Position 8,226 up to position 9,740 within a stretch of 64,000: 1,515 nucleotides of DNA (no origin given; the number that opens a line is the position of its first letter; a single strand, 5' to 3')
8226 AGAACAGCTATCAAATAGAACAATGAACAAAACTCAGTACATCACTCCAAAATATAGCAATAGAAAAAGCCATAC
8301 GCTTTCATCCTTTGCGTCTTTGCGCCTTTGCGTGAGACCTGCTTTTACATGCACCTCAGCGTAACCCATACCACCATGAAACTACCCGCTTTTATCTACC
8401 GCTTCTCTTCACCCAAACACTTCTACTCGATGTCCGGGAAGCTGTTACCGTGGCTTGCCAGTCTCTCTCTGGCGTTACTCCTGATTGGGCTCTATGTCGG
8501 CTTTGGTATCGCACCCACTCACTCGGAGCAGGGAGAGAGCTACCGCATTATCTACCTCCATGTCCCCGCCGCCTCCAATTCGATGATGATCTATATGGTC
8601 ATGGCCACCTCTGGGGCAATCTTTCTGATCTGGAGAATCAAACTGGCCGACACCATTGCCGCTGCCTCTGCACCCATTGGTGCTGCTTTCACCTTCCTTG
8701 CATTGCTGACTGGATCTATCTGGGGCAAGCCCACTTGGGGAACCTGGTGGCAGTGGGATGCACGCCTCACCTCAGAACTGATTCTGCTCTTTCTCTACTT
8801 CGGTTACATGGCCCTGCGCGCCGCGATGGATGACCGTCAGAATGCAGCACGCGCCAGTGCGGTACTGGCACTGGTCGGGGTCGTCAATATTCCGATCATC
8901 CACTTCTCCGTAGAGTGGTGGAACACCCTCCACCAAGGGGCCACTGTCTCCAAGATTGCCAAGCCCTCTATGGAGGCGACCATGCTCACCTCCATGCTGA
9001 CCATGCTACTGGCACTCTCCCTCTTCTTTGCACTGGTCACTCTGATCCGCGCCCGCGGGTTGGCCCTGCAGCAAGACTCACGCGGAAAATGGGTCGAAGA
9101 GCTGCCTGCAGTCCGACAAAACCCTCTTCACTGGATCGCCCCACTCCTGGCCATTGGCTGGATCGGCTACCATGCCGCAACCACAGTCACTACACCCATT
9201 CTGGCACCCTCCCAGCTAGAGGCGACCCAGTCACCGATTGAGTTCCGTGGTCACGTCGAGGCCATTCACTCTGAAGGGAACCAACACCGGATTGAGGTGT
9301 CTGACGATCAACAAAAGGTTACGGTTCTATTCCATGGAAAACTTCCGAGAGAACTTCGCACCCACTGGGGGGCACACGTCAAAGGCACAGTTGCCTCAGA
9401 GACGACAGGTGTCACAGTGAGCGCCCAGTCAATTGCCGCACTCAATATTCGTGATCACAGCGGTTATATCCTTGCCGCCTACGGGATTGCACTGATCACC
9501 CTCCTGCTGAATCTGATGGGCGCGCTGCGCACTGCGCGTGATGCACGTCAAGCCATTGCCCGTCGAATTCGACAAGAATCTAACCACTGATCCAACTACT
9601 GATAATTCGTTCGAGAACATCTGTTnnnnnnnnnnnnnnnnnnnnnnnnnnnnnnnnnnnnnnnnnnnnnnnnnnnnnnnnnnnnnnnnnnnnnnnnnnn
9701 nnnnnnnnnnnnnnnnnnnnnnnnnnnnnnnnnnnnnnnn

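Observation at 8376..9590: CcmC carrying a CcmE-like OB domain and a CcmD-like tail in one ORF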

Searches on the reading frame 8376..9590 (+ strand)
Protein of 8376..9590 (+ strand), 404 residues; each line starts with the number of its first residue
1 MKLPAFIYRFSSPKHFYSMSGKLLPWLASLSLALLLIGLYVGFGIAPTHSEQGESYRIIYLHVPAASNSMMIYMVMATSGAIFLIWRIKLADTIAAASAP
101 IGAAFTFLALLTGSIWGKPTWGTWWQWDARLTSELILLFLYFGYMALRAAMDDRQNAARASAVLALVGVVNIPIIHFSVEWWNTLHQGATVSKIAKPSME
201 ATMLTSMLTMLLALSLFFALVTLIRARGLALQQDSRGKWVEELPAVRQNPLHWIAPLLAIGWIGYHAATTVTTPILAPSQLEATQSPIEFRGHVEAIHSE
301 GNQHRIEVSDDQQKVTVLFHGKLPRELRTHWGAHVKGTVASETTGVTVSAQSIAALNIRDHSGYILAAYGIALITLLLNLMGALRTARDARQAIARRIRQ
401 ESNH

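Call 3: search_protein_families(library=pfam, proteins=[window:8376-9590:+], max_evalue=10)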
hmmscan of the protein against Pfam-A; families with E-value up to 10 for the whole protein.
window:8376-9590:+ (404 aa): 4 families
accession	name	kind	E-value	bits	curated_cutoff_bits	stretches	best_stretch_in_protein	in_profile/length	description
PF01578.25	Cytochrom_C_asm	-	7.4e-40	137.3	29.9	1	16-186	10-212/212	Cytochrome C assembly protein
PF04995.19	CcmD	-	1.2e-06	28.9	25.6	1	361-401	3-43/44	Heme exporter protein D (CcmD)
PF03100.22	CcmE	-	0.021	15.6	24.6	1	285-343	19-81/99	CcmE domain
PF19592.4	DUF6097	-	0.88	10.2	27.5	1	135-224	41-127/152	Family of unknown function (DUF6097)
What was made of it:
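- The window protein's own CcmE score is below the Pfam threshold (call 3).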

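Call 4: search_protein_families(library=ncbifam, proteins=[window:8376-9590:+], max_evalue=10)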
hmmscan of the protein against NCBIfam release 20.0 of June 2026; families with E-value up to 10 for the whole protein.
window:8376-9590:+ (404 aa): 5 families
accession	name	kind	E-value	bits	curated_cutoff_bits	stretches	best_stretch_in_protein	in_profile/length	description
TIGR01191.1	ccmC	subfamily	6.7e-75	251.1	186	1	48-227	2-181/184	heme ABC transporter permease CcmC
TIGR03144.1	cytochr_II_ccsB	equivalog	2.4e-10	40.5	187.6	1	82-182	147-244/252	c-type cytochrome biogenesis protein CcsB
TIGR03141.1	cytochro_ccmD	equivalog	4.9e-06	26.6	25.95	1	361-401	6-46/47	heme exporter protein CcmD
NF009729.0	PRK13254.1-3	equivalog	0.14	11.8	171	1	300-343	70-113/155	cytochrome c maturation protein CcmE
NF009731.0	PRK13254.1-5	equivalog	0.16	11.7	152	1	299-343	67-111/155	cytochrome c maturation protein CcmE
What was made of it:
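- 8376..9113 (+): CcmC core (residues 1-246), six TM helices, ending in the conserved cytoplasmic C-terminal helix (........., W239 invariant). TIGR01191 251 bits, PF01578 E 7e-40 (calls 3, 4).
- On CcmC (TIGR01191 / PF01578 haem-handling protein): TIGR01191 251.1 bits against 186; PF01578 137 bits against 29.9 (calls 3, 4).
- Checked: Residues 361-401 match CcmD above the curated cut-offs: PF04995 28.9 bits against 25.6, and TIGR03141 26.6 against 25.95 (calls 3, 4). Canonical ccmE at 9626-10141 is confirmed (calls 3, 4).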

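Call 15: find_homologous_proteins(query=window:8376-9587:+, max_evalue=1e-10)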
Query window:8376-9587:+ (404 aa): 8000 proteins with E <= 1e-10 among 8000 candidates; the best 120 are listed.
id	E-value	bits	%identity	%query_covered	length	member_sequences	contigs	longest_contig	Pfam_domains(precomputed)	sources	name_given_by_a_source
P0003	4.8e-262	887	100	100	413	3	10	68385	PF01578.26,PF04995.20,PF27518.1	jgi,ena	-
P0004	3.5e-221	752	83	100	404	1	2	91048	PF01578.26,PF04995.20,PF27518.1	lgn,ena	-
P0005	1.3e-218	744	83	100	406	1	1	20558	PF01578.26,PF04995.20,PF27518.1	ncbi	-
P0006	2.9e-216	736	80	100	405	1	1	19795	PF01578.26,PF04995.20,PF27518.1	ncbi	-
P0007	4.4e-216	735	81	100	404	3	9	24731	PF01578.26,PF04995.20,PF27518.1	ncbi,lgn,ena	-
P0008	6.0e-214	728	79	100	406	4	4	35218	PF01578.26,PF04995.20,PF27518.1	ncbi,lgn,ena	-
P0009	6.5e-214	728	80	100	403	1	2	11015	PF01578.26,PF27518.1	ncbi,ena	-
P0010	2.0e-209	713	80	100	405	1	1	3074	PF01578.26,PF04995.20,PF27518.1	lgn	-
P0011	1.8e-207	707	78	100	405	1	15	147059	PF01578.26,PF27518.1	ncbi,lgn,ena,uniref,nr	ncbi:MAG: heme ABC transporter permease [Gammaproteobacteria bacterium]|uniref:Heme exporter protein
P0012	1.3e-204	698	77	100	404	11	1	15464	PF01578.26,PF04995.20,PF27518.1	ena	-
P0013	1.7e-203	694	76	100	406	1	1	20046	PF01578.26,PF04995.20,PF27518.1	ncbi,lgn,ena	-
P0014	1.2e-201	688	76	100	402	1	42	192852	PF01578.26,PF27518.1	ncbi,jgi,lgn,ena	-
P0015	3.8e-200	683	76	100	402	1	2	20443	PF01578.26,PF27518.1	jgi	-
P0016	5.2e-199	679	76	100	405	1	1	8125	PF01578.26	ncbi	-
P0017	2.7e-195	667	74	100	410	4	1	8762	PF01578.26,PF04995.20,PF27518.1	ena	-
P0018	7.2e-189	646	75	95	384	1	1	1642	PF01578.26,PF27518.1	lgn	-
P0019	9.4e-176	603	71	95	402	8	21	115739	PF01578.26,PF27518.1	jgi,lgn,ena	-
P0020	2.9e-165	568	63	100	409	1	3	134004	PF01578.26,PF27518.1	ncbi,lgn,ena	-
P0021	3.1e-150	519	57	100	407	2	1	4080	PF01578.26,PF03100.23,PF27518.1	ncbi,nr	ncbi:MAG: cytochrome c biogenesis protein CcsA [Gammaproteobacteria bacterium]|nr:cytochrome c bioge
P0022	3.6e-149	515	59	96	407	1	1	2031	PF01578.26,PF03100.23,PF04995.20,PF27518.1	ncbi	-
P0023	1.8e-148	513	56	100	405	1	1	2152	PF01578.26,PF03100.23,PF27518.1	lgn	-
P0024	6.0e-146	504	58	97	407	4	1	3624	PF01578.26,PF03100.23,PF27518.1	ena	-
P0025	1.1e-144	500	57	96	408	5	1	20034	PF01578.26,PF03100.23,PF04995.20,PF27518.1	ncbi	-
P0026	8.0e-144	497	56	95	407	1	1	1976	PF01578.26,PF03100.23,PF27518.1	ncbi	-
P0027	5.4e-142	491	56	96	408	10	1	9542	PF01578.26,PF03100.23,PF04995.20,PF27518.1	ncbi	-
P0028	2.1e-139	483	55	96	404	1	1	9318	PF01578.26,PF04995.20,PF27518.1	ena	-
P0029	1.5e-137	477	54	100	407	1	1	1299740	PF01578.26,PF27518.1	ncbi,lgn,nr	ncbi:MAG: cytochrome c maturation protein CcmE [Gammaproteobacteria bacterium]|nr:cytochrome c matur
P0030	1.1e-136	474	53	98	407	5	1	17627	PF01578.26,PF03100.23,PF27518.1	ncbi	-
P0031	1.5e-134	467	54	97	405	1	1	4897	PF01578.26,PF03100.23,PF27518.1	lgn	-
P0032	2.3e-111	391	50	98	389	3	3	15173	PF01578.26,PF27518.1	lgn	-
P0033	9.9e-111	388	68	62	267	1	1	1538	PF01578.26,PF27518.1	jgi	jgi:heme exporter protein C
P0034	6.0e-110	386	50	98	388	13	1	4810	PF01578.26,PF27518.1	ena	-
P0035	7.8e-109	382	49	98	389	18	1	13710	PF01578.26,PF27518.1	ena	-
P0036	6.8e-105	369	48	98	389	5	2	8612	PF01578.26,PF27518.1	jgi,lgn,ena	-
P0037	9.2e-105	369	49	90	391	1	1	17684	PF01578.26,PF03100.23,PF27518.1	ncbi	-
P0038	5.7e-101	356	67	60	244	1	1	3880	PF01578.26,PF27518.1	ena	-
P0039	9.0e-101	356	67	60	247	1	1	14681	PF01578.26,PF27518.1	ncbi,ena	-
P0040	1.9e-100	355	65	60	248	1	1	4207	PF01578.26,PF27518.1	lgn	-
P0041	2.8e-100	354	67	60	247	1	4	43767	PF01578.26,PF27518.1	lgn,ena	-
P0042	3.5e-100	354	67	59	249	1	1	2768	PF01578.26,PF27518.1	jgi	jgi:heme exporter protein C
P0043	6.2e-100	353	66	60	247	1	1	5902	PF01578.26,PF27518.1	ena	-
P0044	1.0e-99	352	46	98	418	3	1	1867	PF01578.26,PF04995.20,PF27518.1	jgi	jgi:heme exporter protein C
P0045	1.4e-99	352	67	60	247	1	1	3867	PF01578.26,PF27518.1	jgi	-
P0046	1.6e-99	352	65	60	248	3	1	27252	PF01578.26,PF27518.1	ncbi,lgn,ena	-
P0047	1.9e-99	351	65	61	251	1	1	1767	PF01578.26,PF27518.1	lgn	-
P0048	1.2e-98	349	-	-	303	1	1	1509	PF01578.26,PF27518.1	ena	-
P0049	1.4e-98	348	65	60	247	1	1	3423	PF01578.26,PF27518.1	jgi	-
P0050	1.5e-98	348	68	59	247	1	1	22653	PF01578.26,PF27518.1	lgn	-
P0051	1.7e-98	348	65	60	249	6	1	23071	PF01578.26,PF27518.1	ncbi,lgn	-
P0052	2.9e-98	347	65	60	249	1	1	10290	PF01578.26,PF27518.1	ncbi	-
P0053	3.6e-98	347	65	60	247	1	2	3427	PF01578.26,PF27518.1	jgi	-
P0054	4.1e-98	347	67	59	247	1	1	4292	PF01578.26,PF27518.1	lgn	-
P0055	4.1e-98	347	64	60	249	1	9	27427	PF01578.26,PF27518.1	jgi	jgi:heme exporter protein C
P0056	6.3e-98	346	64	60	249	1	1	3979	PF01578.26,PF27518.1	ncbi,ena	-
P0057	7.2e-98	346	66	60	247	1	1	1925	PF01578.26,PF27518.1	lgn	-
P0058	7.3e-98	346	65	60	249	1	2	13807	PF01578.26,PF27518.1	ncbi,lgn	-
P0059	2.1e-97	345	64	61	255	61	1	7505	PF01578.26,PF27518.1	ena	-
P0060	3.3e-97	344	64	61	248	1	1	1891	PF01578.26,PF27518.1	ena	-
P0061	3.3e-97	344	64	61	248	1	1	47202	PF01578.26,PF27518.1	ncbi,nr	ncbi:MAG: heme ABC transporter permease [Gammaproteobacteria bacterium]|nr:heme ABC transporter perm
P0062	5.1e-97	343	65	60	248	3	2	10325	PF01578.26,PF27518.1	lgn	-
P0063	5.8e-97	343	66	60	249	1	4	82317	PF01578.26,PF27518.1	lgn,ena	-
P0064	6.3e-97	343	64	61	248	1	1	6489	PF01578.26,PF27518.1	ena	-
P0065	8.6e-97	343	64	60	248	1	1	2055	PF01578.26,PF27518.1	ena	-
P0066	9.9e-97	342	64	59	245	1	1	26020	PF01578.26,PF27518.1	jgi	jgi:heme exporter protein C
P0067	1.2e-96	342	64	61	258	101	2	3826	PF01578.26,PF27518.1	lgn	-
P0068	2.2e-96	341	63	60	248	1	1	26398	PF01578.26,PF27518.1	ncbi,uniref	ncbi:Cytochrome c-type biogenesis protein CcmC, putative heme lyase for CcmE [hydrothermal vent meta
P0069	2.5e-96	341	64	59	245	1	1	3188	PF01578.26,PF27518.1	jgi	jgi:heme exporter protein C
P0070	2.9e-96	341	64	60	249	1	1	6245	PF01578.26,PF27518.1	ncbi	-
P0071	2.9e-96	341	64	60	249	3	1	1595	PF01578.26,PF27518.1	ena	-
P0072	3.3e-96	341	63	60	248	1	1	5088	PF01578.26,PF27518.1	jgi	-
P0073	4.3e-96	340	64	60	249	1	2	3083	PF01578.26,PF27518.1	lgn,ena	-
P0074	4.8e-96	340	65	59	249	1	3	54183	PF01578.26,PF27518.1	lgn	-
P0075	4.9e-96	340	63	60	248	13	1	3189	PF01578.26,PF27518.1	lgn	-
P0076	5.1e-96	340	63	61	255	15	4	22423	PF01578.26,PF27518.1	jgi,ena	-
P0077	5.4e-96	340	63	59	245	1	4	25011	PF01578.26,PF27518.1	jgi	jgi:heme exporter protein C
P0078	7.3e-96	340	64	60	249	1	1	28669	PF01578.26,PF27518.1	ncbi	-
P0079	8.7e-96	339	64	61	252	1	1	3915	PF01578.26,PF27518.1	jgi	-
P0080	9.7e-96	339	66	59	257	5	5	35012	PF01578.26,PF27518.1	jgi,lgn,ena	-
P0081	1.0e-95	339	65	60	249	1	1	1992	PF01578.26,PF27518.1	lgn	-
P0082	1.2e-95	339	46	98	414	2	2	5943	PF01578.26,PF04995.20,PF27518.1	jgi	jgi:heme exporter protein C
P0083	1.3e-95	339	63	60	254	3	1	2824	PF01578.26,PF27518.1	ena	-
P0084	1.4e-95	339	64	60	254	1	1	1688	PF01578.26,PF27518.1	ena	-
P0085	1.5e-95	339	65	60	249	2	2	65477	PF01578.26,PF27518.1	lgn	-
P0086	1.6e-95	338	65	59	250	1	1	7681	PF01578.26,PF27518.1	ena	-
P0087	2.1e-95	338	64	59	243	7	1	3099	PF01578.26,PF27518.1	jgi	jgi:heme exporter protein C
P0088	2.6e-95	338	65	60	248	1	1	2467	PF01578.26,PF27518.1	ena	-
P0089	3.0e-95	338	64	60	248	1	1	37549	PF01578.26,PF27518.1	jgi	-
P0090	3.2e-95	337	64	60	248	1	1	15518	PF01578.26,PF27518.1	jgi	-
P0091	3.2e-95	337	65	59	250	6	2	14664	PF01578.26,PF27518.1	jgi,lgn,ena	-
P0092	3.5e-95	337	64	60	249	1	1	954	PF01578.26,PF27518.1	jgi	jgi:heme exporter protein C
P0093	3.6e-95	337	63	60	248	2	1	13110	PF01578.26,PF27518.1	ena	-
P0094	4.8e-95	337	64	60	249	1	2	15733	PF01578.26,PF27518.1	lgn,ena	-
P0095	5.2e-95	337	66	59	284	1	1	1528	PF01578.26,PF27518.1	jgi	jgi:heme exporter protein C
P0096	5.7e-95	337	63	59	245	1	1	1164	PF01578.26,PF27518.1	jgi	jgi:heme exporter protein C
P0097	5.9e-95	337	65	60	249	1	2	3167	PF01578.26,PF27518.1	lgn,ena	-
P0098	6.6e-95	336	63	59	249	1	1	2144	PF01578.26,PF27518.1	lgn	-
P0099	7.2e-95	336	65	59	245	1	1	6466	PF01578.26,PF27518.1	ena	-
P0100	8.6e-95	336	66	59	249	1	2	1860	PF01578.26,PF27518.1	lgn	-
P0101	8.7e-95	336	63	60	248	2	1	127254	PF01578.26,PF27518.1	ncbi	-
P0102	9.5e-95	336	62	61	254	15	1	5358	PF01578.26,PF27518.1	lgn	-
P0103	9.6e-95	336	63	60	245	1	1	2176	PF01578.26,PF27518.1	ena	-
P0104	1.1e-94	336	64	60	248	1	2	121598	PF01578.26,PF27518.1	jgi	-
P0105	1.2e-94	336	63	61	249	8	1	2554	PF01578.26,PF27518.1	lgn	-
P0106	1.3e-94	335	64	60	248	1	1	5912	PF01578.26,PF27518.1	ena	-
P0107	1.6e-94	335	63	60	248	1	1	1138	PF01578.26,PF27518.1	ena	-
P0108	1.7e-94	335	63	60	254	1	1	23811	PF01578.26,PF27518.1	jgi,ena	-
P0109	1.8e-94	335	64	60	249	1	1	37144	PF01578.26,PF27518.1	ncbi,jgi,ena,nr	ncbi:MAG: heme ABC transporter permease [Gammaproteobacteria bacterium]|nr:heme ABC transporter perm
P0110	2.2e-94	335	63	60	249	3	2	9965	PF01578.26,PF27518.1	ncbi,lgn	-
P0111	2.2e-94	335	63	60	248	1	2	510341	PF01578.26,PF27518.1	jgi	jgi:heme exporter protein C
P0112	2.5e-94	334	64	60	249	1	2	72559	PF01578.26,PF27518.1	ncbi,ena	-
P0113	2.5e-94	334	63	60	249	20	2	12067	PF01578.26,PF27518.1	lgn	-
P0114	2.6e-94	334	62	60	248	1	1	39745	PF01578.26,PF27518.1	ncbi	-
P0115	2.7e-94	334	66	58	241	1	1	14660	PF01578.26,PF27518.1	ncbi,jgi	-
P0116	2.8e-94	334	65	59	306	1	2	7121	PF01578.26,PF27518.1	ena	-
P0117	3.3e-94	334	64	60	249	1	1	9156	PF01578.26,PF27518.1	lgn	-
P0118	3.4e-94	334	64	59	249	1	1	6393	PF01578.26,PF27518.1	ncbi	ncbi:MAG: heme ABC transporter permease [Gammaproteobacteria bacterium]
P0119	3.8e-94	334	64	59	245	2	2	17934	PF01578.26,PF27518.1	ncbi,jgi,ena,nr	ncbi:MAG: heme ABC transporter permease [Gammaproteobacteria bacterium]|nr:heme ABC transporter perm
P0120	4.1e-94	334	64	60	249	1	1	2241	PF01578.26,PF27518.1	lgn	-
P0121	4.1e-94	334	64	59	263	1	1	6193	PF01578.26,PF27518.1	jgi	jgi:heme exporter protein C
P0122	4.3e-94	334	63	60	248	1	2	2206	PF01578.26,PF27518.1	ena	-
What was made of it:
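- Tried and rejected: The full-length query (call 15) was needed.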

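Call 29: predict_structure(alignment_id=A4)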
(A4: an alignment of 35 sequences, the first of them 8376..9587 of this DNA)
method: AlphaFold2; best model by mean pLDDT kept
length: 404 residues; sequences in the alignment: 35
mean_pLDDT: 78.8   pTM: 0.75
mean pLDDT of the five models: 78.8, 77.8, 77.3, 75.8, 75.5
residues with pLDDT >= 90: 104; 70-90: 198; 50-70: 77; < 50: 25
segments of 3 or more residues with pLDDT < 50: 123-125, 180-198
pLDDT, mean of each block of 10 residues (from residue 1): 62 86 94 95 79 77 83 81 78 84 82 67 50 58 60 61 62 54 41 43 85 96 93 85 83 94 91 82 83 90 90 90 81 87 81 78 88 95 93 89 82
secondary structure, 60 per line:
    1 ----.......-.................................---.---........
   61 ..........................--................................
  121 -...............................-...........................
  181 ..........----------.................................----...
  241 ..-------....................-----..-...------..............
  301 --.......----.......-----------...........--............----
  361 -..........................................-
elements in order: H5-11 H13-45 H54-86 H89-120 H122-152 H154-190 H201-233 H238-242 H250-269 E287-300 E303-309 E314-320 E332-342 E345-356 H362-403
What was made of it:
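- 9447..9587 (+): CcmD module (residues 358-404): TM helix plus basic cytoplasmic tail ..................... AF2 helix 362-403 (call 29).
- On CcmC (TIGR01191 / PF01578 haem-handling protein): The WWD region of the model has low pLDDT (call 29).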

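Call 51: find_encoding_contigs(protein=P0029, flank=5000, max_places=2)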
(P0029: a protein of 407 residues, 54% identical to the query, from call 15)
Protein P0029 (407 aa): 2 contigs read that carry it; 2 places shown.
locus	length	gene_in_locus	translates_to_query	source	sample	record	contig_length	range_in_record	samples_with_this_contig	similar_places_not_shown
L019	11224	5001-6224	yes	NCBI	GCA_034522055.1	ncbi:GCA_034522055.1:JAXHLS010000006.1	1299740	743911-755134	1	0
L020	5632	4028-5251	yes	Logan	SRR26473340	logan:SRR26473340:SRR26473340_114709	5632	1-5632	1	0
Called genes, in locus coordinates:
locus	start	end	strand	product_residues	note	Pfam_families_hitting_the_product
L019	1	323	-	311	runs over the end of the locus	PF00698:Acyl_transf_1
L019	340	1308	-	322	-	PF00108:Thiolase_N, PF08545:ACP_syn_III, PF08541:ACP_syn_III_C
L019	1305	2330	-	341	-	PF02504:FA_synthesis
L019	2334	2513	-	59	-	PF01783:Ribosomal_L32p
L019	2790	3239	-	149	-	PF02620:YceD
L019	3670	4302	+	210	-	PF00005:ABC_tran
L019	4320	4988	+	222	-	PF03379:CcmB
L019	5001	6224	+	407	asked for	PF01578:Cytochrom_C_asm, PF27518:CcmC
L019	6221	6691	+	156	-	PF03100:CcmE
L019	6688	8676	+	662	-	PF01578:Cytochrom_C_asm, PF16327:CcmF_C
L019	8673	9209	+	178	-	PF00578:AhpC-TSA, PF08534:Redoxin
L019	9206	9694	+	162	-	PF03918:CcmH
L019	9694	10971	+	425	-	PF23914:TPR_CcmH_CycH, PF13431:TPR_17 (faint), PF00515:TPR_1 (faint), PF07719:TPR_2 (weak), PF23892:Ig_CycH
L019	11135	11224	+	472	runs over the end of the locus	PF00289:Biotin_carb_N, PF02786:CPSase_L_D2, PF02222:ATP-grasp, PF07478:Dala_Dala_lig_C, PF02785:Biotin_carb_C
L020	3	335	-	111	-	?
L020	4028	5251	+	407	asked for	PF01578:Cytochrom_C_asm, PF27518:CcmC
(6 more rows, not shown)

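Call 52: find_encoding_contigs(protein=P0037, flank=5000, max_places=2)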
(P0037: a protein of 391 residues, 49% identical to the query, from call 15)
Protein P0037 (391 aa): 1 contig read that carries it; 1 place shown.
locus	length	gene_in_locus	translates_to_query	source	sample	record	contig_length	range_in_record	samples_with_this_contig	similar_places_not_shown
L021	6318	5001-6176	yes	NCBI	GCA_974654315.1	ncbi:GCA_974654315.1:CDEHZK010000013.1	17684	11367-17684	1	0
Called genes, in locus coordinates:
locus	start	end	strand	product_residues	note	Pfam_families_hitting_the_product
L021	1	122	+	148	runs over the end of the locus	-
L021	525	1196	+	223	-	PF00027:cNMP_binding, PF13545:HTH_Crp_2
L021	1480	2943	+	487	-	PF09699:Paired_CXXCH_1 (faint), PF13435:Cytochrome_C554 (faint), PF14522:Cytochrome_C7 (faint), PF14537:Cytochrom_c3_2 (faint), PF22113:Mtrc-MtrF_II-IV_dom (faint), PF13447:Multi-haem_cyto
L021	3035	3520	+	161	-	PF14559:TPR_19 (faint)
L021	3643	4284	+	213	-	PF00005:ABC_tran, PF02463:SMC_N (faint), PF13304:AAA_21 (weak)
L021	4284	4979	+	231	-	PF03379:CcmB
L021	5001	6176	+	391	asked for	PF01578:Cytochrom_C_asm, PF27518:CcmC, PF03100:CcmE (weak)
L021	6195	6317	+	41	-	?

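Call 53: find_encoding_contigs(protein=P0082, flank=5000, max_places=2)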
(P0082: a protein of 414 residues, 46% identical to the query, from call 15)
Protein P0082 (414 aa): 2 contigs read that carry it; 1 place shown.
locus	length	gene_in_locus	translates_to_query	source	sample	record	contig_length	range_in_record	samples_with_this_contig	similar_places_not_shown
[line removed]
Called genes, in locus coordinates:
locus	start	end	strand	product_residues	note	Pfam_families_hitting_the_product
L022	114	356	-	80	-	-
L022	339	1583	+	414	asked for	PF01578:Cytochrom_C_asm, PF27518:CcmC, PF04995:CcmD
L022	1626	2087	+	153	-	PF03100:CcmE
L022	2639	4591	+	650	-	PF01578:Cytochrom_C_asm, PF16327:CcmF_C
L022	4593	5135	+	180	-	PF00578:AhpC-TSA, PF08534:Redoxin, PF13098:Thioredoxin_2, PF13905:Thioredoxin_8 (weak)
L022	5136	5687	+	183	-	PF00578:AhpC-TSA, PF08534:Redoxin, PF00085:Thioredoxin (faint), PF13098:Thioredoxin_2, PF13905:Thioredoxin_8 (faint)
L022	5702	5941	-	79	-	?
